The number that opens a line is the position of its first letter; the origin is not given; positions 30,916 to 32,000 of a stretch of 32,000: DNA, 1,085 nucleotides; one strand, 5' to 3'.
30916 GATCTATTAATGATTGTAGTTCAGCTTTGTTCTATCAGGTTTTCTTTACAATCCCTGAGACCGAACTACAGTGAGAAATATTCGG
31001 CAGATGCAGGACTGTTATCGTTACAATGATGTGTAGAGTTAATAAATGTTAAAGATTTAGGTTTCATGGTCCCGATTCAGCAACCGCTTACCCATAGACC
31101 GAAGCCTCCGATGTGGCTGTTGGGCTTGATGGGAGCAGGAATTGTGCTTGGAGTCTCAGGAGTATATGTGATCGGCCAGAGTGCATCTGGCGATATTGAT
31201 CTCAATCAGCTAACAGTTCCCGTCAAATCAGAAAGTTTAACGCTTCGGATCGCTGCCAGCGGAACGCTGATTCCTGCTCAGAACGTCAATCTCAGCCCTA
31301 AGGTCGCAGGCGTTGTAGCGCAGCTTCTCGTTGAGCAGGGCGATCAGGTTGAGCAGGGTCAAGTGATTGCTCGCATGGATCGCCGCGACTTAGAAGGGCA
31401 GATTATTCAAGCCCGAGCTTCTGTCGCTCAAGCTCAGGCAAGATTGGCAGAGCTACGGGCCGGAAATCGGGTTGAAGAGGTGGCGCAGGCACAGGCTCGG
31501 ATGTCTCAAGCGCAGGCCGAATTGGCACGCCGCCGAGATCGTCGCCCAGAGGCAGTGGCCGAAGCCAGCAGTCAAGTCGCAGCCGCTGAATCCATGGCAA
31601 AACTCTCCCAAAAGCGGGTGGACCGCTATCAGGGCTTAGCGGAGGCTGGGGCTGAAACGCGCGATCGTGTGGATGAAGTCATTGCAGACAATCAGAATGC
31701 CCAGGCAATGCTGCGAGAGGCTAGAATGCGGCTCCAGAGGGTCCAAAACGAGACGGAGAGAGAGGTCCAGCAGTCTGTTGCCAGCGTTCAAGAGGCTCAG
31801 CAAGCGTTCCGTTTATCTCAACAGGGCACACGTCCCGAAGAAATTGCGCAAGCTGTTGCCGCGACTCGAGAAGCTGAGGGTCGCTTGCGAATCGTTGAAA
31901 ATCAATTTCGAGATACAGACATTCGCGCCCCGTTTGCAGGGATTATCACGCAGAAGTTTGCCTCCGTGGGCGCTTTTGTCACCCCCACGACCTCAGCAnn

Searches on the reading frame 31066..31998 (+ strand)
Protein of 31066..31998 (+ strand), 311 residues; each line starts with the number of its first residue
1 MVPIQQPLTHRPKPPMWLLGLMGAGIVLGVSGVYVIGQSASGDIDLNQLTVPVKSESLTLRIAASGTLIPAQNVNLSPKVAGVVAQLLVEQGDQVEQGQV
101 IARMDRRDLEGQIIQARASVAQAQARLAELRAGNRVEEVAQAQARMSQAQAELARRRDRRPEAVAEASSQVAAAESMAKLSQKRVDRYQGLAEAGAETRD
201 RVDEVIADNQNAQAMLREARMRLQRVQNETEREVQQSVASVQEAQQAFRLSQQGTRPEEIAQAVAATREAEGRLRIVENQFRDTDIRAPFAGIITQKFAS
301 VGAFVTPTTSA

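Call 81: search_protein_families(library=ncbifam, proteins=[window:31066-31998:+], max_evalue=0.001)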
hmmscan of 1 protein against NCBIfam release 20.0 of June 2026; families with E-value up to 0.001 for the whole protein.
seq(311 aa): 15 families
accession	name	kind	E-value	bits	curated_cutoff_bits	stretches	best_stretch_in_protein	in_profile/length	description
NF002939.0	PRK03598.1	equivalog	8.1e-29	100.8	393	2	72-154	43-125/332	secretion protein HlyD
TIGR01730.1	RND_mfp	subfamily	6.1e-27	94.4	94.9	3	50-156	3-109/322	efflux RND transporter periplasmic adaptor subunit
TIGR02971.1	heterocyst_DevB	subfamily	1.1e-17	64.4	129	1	62-303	1-224/327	ABC exporter membrane fusion protein, DevB family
TIGR00998.1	8a0101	subfamily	3.6e-14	52.5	390.8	1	69-310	38-231/334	EmrA/EmrK family multidrug efflux transporter periplasmic adaptor subunit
TIGR01843.1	type_I_hlyD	subfamily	4e-14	52.4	208.65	1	62-308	31-296/422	HlyD family type I secretion periplasmic adaptor subunit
TIGR03794.1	NHLM_micro_HlyD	equivalog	1.8e-11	43.6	156.2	1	60-308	44-278/421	NHLP bacteriocin system secretion protein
NF007785.0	PRK10476.1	equivalog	3.1e-11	42.7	376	1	67-155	42-127/347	multidrug transporter subunit MdtN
NF033138.2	RND-peri-MexC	equivalog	4e-07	29.5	625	1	48-144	38-135/375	MexC family multidrug efflux RND transporter periplasmic adaptor subunit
TIGR00999.1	8a0102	subfamily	3.8e-06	26.2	319.3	1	206-309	26-118/271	CzcB/NccB family metal efflux transporter periplasmic adaptor subunit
NF008589.1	PRK11556.1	equivalog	4.7e-06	25.8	391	1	59-150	70-161/392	MdtA/MuxA family multidrug efflux RND transporter periplasmic adaptor subunit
NF008606.0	PRK11578.1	equivalog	5.1e-06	25.9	342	1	43-175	32-164/371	macrolide transporter subunit MacA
NF045904.1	RND-peri-MexE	equivalog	3.3e-05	23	714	1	66-185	56-167/390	multidrug efflux RND transporter periplasmic adaptor subunit MexE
TIGR02168.1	SMC_prok_B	equivalog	0.00057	17.7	567.35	1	88-282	307-501/1181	chromosome segregation protein SMC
NF007132.1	PRK09578.1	equivalog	0.00061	18.6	512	0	49-140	41-133/396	MexX/AxyX family multidrug efflux RND transporter periplasmic adaptor subunit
NF008814.0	PRK11854.1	equivalog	0.00077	18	722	0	80-231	256-371/637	pyruvate dehydrogenase complex dihydrolipoyllysine-residue acetyltransferase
